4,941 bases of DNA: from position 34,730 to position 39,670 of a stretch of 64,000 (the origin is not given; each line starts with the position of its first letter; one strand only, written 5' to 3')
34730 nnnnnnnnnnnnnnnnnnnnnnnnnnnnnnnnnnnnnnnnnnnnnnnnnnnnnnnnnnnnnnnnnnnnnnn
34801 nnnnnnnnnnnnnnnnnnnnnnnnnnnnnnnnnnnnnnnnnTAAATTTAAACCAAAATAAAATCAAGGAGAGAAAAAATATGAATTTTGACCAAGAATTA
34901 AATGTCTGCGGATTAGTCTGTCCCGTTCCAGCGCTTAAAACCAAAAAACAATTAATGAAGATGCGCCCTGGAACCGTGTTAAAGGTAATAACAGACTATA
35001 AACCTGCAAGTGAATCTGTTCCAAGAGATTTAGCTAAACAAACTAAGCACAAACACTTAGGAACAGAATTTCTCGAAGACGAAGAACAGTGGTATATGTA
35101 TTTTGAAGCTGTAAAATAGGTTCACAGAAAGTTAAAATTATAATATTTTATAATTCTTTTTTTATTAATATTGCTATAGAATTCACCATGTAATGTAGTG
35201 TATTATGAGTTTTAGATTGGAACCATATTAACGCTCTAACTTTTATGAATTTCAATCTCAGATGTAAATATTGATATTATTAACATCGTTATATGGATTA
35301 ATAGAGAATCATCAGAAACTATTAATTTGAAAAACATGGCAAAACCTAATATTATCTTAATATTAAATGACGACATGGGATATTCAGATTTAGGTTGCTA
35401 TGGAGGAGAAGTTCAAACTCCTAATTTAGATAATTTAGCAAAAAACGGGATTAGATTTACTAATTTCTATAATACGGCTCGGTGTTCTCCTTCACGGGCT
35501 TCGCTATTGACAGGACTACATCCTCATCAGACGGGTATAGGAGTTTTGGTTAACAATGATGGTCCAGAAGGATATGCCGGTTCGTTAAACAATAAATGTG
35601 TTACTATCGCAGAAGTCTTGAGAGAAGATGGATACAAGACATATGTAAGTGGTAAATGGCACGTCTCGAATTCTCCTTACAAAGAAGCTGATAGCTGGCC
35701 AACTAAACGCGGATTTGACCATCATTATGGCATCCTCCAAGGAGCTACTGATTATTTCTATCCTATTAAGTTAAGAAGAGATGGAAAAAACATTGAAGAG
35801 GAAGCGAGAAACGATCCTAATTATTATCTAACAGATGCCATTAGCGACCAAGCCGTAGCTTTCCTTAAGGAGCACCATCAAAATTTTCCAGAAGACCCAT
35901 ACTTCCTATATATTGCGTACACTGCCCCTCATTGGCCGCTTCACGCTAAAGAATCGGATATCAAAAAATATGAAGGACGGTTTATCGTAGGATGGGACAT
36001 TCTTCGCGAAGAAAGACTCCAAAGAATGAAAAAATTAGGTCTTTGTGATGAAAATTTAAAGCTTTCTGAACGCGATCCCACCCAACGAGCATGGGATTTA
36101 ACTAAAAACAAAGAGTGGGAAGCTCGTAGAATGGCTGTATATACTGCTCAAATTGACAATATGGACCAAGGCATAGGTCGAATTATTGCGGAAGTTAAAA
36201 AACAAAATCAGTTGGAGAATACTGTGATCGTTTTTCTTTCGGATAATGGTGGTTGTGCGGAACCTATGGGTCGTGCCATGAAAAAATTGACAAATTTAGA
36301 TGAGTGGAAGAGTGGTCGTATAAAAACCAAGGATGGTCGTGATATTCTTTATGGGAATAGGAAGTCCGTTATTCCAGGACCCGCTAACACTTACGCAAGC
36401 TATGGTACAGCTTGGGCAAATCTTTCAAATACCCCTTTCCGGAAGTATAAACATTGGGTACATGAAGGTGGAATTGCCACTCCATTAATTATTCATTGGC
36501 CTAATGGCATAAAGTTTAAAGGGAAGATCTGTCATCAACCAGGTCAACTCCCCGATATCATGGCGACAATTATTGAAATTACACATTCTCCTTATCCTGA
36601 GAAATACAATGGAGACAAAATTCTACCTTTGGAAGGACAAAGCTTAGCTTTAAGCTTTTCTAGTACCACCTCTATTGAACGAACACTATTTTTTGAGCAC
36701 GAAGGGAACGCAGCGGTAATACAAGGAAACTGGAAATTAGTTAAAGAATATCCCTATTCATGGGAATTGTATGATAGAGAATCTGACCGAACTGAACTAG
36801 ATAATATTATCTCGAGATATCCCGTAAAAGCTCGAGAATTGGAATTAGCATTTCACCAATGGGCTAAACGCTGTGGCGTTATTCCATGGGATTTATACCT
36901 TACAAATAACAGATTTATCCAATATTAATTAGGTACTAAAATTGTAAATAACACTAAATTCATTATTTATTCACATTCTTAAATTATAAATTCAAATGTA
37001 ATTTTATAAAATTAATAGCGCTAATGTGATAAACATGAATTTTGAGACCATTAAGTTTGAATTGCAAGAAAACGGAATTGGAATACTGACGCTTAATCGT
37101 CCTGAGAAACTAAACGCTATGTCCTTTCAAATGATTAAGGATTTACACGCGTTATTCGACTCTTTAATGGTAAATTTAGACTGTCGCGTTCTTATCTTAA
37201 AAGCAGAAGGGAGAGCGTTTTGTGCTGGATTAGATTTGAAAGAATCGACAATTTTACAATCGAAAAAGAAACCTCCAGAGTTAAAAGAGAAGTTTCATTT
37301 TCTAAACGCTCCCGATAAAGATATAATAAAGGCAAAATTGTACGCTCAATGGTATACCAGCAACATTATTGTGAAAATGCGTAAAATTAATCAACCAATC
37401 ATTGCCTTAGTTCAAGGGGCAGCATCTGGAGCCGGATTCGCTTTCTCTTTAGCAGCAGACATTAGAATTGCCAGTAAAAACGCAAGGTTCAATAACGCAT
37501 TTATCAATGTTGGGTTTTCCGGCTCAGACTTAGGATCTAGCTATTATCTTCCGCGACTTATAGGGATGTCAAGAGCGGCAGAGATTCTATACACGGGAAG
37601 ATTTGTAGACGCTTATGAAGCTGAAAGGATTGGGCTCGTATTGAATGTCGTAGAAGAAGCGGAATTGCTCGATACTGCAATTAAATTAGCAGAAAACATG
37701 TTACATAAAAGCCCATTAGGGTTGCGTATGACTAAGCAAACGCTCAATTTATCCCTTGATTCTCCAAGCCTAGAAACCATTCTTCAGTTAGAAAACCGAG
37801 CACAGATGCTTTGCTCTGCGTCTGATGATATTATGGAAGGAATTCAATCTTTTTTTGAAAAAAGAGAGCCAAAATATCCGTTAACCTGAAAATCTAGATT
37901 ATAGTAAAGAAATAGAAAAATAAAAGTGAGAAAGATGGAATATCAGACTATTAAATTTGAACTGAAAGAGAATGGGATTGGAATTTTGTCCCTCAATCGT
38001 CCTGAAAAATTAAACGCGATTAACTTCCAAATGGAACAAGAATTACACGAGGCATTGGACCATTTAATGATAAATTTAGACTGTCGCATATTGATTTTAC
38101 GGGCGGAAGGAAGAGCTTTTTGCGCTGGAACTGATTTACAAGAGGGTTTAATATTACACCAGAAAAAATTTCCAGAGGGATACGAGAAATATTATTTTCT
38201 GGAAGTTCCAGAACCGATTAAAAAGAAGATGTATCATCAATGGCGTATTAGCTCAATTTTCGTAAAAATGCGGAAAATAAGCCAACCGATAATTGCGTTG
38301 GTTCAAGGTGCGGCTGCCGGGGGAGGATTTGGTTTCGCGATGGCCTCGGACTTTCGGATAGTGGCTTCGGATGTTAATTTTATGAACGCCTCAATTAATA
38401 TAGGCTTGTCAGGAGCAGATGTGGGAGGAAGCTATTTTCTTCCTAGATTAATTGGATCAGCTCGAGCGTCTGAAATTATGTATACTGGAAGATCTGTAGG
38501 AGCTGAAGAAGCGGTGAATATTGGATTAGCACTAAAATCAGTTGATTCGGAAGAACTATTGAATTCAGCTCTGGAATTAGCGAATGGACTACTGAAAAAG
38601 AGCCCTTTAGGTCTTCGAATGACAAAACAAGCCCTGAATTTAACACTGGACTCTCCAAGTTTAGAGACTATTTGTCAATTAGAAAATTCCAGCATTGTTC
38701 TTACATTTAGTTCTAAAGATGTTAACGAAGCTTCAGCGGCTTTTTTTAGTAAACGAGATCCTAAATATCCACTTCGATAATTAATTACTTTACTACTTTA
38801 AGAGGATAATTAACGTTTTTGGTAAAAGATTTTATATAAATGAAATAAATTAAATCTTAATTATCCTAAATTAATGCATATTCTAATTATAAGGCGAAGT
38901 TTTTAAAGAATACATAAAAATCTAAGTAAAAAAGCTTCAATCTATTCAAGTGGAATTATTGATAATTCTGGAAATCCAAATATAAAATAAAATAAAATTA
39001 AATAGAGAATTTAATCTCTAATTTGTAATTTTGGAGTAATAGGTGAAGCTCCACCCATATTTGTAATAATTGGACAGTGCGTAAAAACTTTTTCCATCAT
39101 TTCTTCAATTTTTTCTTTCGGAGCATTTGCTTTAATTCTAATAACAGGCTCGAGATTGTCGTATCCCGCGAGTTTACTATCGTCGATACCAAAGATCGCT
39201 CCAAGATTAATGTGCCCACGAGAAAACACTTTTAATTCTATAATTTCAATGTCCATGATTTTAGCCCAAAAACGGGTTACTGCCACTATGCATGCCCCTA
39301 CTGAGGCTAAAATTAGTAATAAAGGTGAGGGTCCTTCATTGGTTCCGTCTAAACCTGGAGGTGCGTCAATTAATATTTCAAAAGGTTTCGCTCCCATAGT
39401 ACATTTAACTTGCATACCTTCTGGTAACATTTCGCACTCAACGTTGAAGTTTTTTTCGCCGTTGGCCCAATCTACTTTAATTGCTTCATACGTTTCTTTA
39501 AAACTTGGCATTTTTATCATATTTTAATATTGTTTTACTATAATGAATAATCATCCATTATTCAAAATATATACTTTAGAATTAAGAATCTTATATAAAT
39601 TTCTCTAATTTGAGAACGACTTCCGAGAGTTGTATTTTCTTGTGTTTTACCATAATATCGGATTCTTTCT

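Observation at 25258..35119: Sulfur-relay (TusA, DsrE/F/H-like, DsrE2-like) genes fused into one supercluster with HdrCBA-MvhD-MvhG-like-FrhB::GltD and a second TusA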

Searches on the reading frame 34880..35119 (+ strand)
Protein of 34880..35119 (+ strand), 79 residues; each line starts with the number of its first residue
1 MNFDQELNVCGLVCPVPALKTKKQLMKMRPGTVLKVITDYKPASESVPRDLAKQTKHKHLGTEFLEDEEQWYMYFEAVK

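Call 4: search_protein_families(library=pfam, proteins=[window:34880-35119:+], max_evalue=0.01)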
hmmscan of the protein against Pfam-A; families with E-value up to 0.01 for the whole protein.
window:34880-35119:+ (79 aa): 1 family
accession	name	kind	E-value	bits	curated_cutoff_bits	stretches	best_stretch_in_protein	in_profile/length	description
PF01206.22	TusA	-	3e-17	62.6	28.6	1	6-71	2-64/70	Sulfurtransferase TusA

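Call 51: find_homologous_proteins(query=window:34880-35119:+, max_evalue=0.001)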
Query window:34880-35119:+ (79 aa): 140 proteins with E <= 0.001 among 140 candidates; the best 120 are listed.
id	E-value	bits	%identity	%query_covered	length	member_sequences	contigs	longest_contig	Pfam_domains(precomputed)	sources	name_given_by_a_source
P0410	1.1e-46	173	99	100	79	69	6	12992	PF01206.23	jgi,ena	-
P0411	5.1e-44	165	95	100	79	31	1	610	PF01206.23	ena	-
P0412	2.2e-42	160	89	100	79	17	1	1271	PF01206.23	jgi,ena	-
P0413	5.8e-42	158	92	100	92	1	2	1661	PF01206.23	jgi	jgi:tRNA 2-thiouridine synthesizing protein A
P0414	3.0e-41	156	91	100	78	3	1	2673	PF01206.23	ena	-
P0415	5.8e-41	155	91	100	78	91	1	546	PF01206.23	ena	-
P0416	1.1e-40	154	91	100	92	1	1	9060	PF01206.23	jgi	-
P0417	1.6e-40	154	91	100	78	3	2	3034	PF01206.23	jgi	-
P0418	2.2e-40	153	91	100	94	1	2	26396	PF01206.23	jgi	jgi:tRNA 2-thiouridine synthesizing protein A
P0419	2.8e-40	153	87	100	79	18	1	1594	PF01206.23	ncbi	-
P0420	3.0e-40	153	90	100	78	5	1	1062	PF01206.23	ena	-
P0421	5.7e-40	152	89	100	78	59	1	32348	PF01206.23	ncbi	ncbi:MAG: sulfurtransferase TusA family protein [Promethearchaeota archaeon]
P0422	8.9e-40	151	87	100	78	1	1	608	PF01206.23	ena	-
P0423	3.3e-39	150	86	100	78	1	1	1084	PF01206.23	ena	-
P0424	4.7e-39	149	87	100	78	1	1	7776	PF01206.23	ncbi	ncbi:MAG: sulfurtransferase TusA family protein [Candidatus Hodarchaeota archaeon]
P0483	1.3e-30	122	73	100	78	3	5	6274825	PF01206.23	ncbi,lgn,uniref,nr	ncbi:Sulfur carrier protein TusA [Candidatus Lokiarchaeum ossiferum]|uniref:Sulfur carrier protein T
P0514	1.9e-27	112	71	100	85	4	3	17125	PF01206.23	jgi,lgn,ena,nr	nr:sulfurtransferase TusA family protein [Candidatus Sigynarchaeum springense]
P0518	5.1e-27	111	70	100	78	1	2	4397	PF01206.23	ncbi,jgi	ncbi:MAG: sulfurtransferase TusA family protein [Candidatus Hodarchaeales archaeon]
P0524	5.4e-26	108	66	100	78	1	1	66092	PF01206.23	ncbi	-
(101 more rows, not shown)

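Call 52: find_encoding_contigs(protein=P0483, flank=10000, max_places=1)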
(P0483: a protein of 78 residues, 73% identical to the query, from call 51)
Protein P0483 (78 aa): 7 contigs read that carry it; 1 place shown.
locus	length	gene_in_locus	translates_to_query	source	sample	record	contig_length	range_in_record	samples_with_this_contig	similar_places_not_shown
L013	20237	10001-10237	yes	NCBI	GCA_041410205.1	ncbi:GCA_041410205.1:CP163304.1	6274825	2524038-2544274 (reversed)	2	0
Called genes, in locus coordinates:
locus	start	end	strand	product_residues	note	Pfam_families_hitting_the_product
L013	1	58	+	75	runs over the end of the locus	PF01206:TusA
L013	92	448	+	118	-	PF02635:DsrE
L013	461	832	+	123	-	PF02635:DsrE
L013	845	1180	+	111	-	PF04077:DsrH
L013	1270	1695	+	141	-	PF13686:DrsE_2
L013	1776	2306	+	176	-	PF13404:HTH_AsnC-type (weak), PF13412:HTH_24 (faint), PF01037:AsnC_trans_reg (weak)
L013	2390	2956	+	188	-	PF12838:Fer4_7 (weak), PF13183:Fer4_8, PF13187:Fer4_9, PF13534:Fer4_17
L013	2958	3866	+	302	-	PF02754:CCG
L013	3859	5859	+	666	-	PF00070:Pyr_redox (faint), PF00890:FAD_binding_2 (weak), PF12831:FAD_oxidored (weak), PF13450:NAD_binding_8, PF13187:Fer4_9, PF12838:Fer4_7 (weak), PF13237:Fer4_10 (weak), PF14697:Fer4_21 (weak), +9 more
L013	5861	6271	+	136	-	PF02662:FlpD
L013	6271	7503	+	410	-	PF01058:Oxidored_q6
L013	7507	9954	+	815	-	PF04422:FrhB_FdhB_N, PF14691:Fer4_20, PF00070:Pyr_redox (faint), PF01946:Thi4 (faint), PF07992:Pyr_redox_2, PF13450:NAD_binding_8, PF13738:Pyr_redox_3, PF04432:FrhB_FdhB_C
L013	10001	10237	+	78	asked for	PF01206:TusA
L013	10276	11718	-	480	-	PF01189:Methyltr_RsmB-F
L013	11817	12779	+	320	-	PF00025:Arf, PF00071:Ras, PF08477:Roc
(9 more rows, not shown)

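Call 53: find_encoding_contigs(protein=P0514, flank=10000, max_places=1)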
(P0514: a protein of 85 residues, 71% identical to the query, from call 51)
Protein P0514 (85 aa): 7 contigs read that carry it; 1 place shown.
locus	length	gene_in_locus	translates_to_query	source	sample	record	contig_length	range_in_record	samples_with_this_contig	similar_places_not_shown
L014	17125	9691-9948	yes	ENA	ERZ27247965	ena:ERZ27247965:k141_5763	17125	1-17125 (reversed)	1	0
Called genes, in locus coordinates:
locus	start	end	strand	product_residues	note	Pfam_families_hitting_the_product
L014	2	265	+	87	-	?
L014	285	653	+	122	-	PF02635:DsrE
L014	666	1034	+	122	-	PF02635:DsrE (weak)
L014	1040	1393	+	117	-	PF04077:DsrH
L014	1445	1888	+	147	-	PF13686:DrsE_2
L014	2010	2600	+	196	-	PF13237:Fer4_10 (faint), PF13183:Fer4_8, PF12838:Fer4_7 (weak), PF13187:Fer4_9, PF13534:Fer4_17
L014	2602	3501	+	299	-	PF02754:CCG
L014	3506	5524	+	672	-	PF00890:FAD_binding_2 (weak), PF01134:GIDA (weak), PF12831:FAD_oxidored (weak), PF13187:Fer4_9, PF00037:Fer4 (weak), PF12838:Fer4_7, PF13187:Fer4_9, PF14697:Fer4_21, +12 more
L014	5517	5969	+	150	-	PF02662:FlpD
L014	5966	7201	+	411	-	PF01058:Oxidored_q6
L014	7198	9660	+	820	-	PF04422:FrhB_FdhB_N (weak), PF14691:Fer4_20, PF00070:Pyr_redox (faint), PF07992:Pyr_redox_2, PF12831:FAD_oxidored (weak), PF13450:NAD_binding_8, PF13738:Pyr_redox_3 (weak), PF04432:FrhB_FdhB_C, +1 more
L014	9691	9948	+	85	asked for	PF01206:TusA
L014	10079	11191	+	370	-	PF10340:Say1_Mug180, PF20434:BD-FAE, PF07859:Abhydrolase_3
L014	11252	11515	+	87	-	-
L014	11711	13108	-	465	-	PF07690:MFS_1, PF13347:MFS_2, PF03209:PUCC, PF07690:MFS_1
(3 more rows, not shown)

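Call 54: find_encoding_contigs(protein=P0524, flank=10000, max_places=1)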
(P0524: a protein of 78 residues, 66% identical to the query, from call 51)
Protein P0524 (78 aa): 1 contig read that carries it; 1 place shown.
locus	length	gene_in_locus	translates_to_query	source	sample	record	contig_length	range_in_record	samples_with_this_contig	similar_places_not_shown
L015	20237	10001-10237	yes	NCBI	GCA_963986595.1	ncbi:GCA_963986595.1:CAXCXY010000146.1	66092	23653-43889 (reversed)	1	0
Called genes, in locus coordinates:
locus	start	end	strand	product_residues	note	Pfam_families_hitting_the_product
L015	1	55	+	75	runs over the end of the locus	PF01206:TusA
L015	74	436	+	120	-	PF02635:DsrE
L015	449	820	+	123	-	PF02635:DsrE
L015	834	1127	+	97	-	PF04077:DsrH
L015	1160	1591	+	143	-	PF13686:DrsE_2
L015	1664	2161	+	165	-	PF12802:MarR_2 (weak), PF13404:HTH_AsnC-type, PF13412:HTH_24, PF01022:HTH_5 (weak), PF01047:MarR (faint), PF08279:HTH_11 (faint), PF01037:AsnC_trans_reg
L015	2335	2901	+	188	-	PF13237:Fer4_10 (weak), PF12838:Fer4_7 (weak), PF13183:Fer4_8, PF13187:Fer4_9, PF13534:Fer4_17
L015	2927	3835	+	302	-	PF02754:CCG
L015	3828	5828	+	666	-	PF00890:FAD_binding_2 (weak), PF12831:FAD_oxidored (weak), PF13450:NAD_binding_8 (weak), PF13187:Fer4_9, PF00037:Fer4 (weak), PF12837:Fer4_6 (weak), PF12838:Fer4_7 (weak), PF14697:Fer4_21 (weak), +8 more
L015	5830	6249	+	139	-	PF02662:FlpD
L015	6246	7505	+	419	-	PF01058:Oxidored_q6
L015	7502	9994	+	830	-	PF04422:FrhB_FdhB_N, PF14691:Fer4_20, PF00070:Pyr_redox (faint), PF00743:FMO-like (faint), PF07992:Pyr_redox_2, PF13450:NAD_binding_8, PF13738:Pyr_redox_3 (weak), PF04432:FrhB_FdhB_C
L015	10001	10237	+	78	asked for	PF01206:TusA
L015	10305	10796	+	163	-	-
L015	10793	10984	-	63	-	PF26688:RHH_12 (weak)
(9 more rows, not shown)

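Call 55: find_encoding_contigs(protein=P0518, flank=10000, max_places=2)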
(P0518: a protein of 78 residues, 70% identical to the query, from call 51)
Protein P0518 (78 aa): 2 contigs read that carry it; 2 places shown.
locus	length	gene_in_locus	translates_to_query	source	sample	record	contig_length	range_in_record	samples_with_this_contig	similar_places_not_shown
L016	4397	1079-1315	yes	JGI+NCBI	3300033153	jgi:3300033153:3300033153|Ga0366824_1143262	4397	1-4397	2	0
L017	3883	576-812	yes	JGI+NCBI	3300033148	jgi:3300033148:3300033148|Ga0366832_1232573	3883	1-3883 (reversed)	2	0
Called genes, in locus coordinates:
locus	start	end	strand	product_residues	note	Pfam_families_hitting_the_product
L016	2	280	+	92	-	?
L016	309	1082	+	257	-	-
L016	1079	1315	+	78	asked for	PF01206:TusA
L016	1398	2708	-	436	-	PF07690:MFS_1, PF12832:MFS_1_like (weak), PF07690:MFS_1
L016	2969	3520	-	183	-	PF01937:ARMT1-like_dom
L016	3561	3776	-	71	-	-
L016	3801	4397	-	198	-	PF08241:Methyltransf_11, PF08242:Methyltransf_12, PF13649:Methyltransf_25, PF13847:Methyltransf_31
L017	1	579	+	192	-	?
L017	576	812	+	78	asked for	PF01206:TusA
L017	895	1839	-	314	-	-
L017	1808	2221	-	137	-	-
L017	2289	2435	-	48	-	-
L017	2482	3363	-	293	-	PF01937:ARMT1-like_dom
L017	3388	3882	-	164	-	?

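Call 74: search_protein_families(library=ncbifam, proteins=[window:34880-35119:+], max_evalue=0.00001)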
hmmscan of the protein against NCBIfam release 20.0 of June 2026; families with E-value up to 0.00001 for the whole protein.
window:34880-35119:+ (79 aa): 3 families
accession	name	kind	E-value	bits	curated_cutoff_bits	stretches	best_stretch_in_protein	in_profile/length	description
NF008242.0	PRK11018.1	equivalog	2.1e-08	33.7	79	1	3-54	7-58/78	sulfurtransferase-like selenium metabolism protein YedF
NF001423.0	PRK00299.1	equivalog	4.9e-07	29.5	78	1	2-57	7-61/82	sulfurtransferase TusA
TIGR03527.1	selenium_YedF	equivalog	9.1e-07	28.9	110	1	7-56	1-50/194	sulfurtransferase-like selenium metabolism protein YedF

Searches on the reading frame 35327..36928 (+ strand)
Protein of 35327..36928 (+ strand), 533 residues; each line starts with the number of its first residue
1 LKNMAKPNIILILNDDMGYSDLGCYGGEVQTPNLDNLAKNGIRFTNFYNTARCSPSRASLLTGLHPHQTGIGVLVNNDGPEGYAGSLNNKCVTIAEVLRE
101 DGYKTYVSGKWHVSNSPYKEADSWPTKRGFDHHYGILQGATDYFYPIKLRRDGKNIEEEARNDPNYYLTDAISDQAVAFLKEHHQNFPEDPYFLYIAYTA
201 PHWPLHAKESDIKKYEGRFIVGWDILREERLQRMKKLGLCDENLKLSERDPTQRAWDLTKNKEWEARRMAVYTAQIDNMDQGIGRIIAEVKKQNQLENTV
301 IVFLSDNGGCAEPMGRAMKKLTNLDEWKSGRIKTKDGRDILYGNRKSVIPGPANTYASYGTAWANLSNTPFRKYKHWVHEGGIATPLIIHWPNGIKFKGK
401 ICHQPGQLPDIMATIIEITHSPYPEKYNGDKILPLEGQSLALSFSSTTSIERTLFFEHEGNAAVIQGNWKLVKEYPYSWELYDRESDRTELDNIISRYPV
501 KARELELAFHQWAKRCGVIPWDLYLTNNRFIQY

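Call 4: search_protein_families(library=pfam, proteins=[window:35327-36928:+], max_evalue=0.01)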
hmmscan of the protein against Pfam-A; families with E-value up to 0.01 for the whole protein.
window:35327-36928:+ (533 aa): 3 families
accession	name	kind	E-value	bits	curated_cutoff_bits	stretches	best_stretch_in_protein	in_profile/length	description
PF00884.28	Sulfatase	-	1.5e-59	202.2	25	1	7-419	1-299/301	Sulfatase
PF16347.10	SGSH_C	-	2.2e-10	41.3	29.3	1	375-497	8-134/154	N-sulphoglucosamine sulphohydrolase, C-terminal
PF01663.27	Phosphodiest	-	1.7e-09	38.2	23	1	11-346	3-256/342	Type I phosphodiesterase / nucleotide pyrophosphatase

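Call 74: search_protein_families(library=ncbifam, proteins=[window:35336-36928:+], max_evalue=0.00001)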
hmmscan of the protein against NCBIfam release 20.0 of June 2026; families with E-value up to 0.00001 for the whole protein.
window:35336-36928:+ (530 aa): 4 families
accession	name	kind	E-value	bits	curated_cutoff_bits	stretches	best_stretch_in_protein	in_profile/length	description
NF010322.0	PRK13759.1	equivalog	1.1e-40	139.5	481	3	2-111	5-108/486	arylsulfatase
TIGR03417.1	chol_sulfatase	equivalog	1.2e-28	100.3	433.45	1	3-306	2-292/500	choline-sulfatase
NF045661.1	HdlasePehA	equivalog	4e-22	78.5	900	2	3-106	2-98/506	phosphoric/sulfuric ester hydrolase PehA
NF052527.1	Mn_arylsulf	exception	2.5e-19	69.6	850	1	3-305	1-303/479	manganese-dependent arylsulfatase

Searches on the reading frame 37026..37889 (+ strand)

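Call 4: search_protein_families(library=pfam, proteins=[window:37026-37889:+], max_evalue=0.01)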
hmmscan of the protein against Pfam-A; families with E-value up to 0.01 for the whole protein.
window:37026-37889:+ (287 aa): 2 families
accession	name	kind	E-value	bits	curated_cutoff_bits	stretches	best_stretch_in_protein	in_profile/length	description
PF00378.25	ECH_1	-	6.6e-54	183.3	27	2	114-284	80-248/251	Enoyl-CoA hydratase/isomerase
PF16113.10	ECH_2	-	4.6e-34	118.9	27.2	2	18-219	1-182/335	Enoyl-CoA hydratase/isomerase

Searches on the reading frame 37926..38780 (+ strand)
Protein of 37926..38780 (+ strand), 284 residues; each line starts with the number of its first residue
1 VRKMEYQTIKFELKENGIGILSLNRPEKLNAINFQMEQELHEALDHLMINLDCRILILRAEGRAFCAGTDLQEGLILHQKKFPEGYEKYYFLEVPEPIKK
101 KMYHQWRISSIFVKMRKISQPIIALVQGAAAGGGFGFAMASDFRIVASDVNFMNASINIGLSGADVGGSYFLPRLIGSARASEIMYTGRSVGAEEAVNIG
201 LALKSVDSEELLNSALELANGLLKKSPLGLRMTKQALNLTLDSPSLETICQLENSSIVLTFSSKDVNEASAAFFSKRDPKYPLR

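Call 4: search_protein_families(library=pfam, proteins=[window:37926-38780:+], max_evalue=0.01)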
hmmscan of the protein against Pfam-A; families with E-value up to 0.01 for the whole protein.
window:37926-38780:+ (284 aa): 2 families
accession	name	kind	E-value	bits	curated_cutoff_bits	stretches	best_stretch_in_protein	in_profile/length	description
PF00378.25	ECH_1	-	4.7e-48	164.2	27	1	15-281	3-248/251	Enoyl-CoA hydratase/isomerase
PF16113.10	ECH_2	-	2.2e-34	119.9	27.2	1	18-273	1-238/335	Enoyl-CoA hydratase/isomerase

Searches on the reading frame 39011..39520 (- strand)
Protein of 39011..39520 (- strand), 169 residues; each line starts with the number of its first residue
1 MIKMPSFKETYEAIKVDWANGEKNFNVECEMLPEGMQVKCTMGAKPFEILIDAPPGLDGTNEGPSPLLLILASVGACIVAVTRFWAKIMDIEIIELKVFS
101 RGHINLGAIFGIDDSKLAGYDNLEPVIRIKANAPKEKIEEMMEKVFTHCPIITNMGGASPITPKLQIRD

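Call 33: search_protein_families(library=pfam, proteins=[window:39011-39520:-], max_evalue=0.00001)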
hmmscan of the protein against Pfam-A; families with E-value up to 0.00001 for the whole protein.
window:39011-39520:- (169 aa): 1 family
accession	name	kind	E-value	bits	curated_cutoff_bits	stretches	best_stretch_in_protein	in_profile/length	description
PF02566.24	OsmC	-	9.4e-11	42.5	27.5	1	59-162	1-98/100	OsmC-like protein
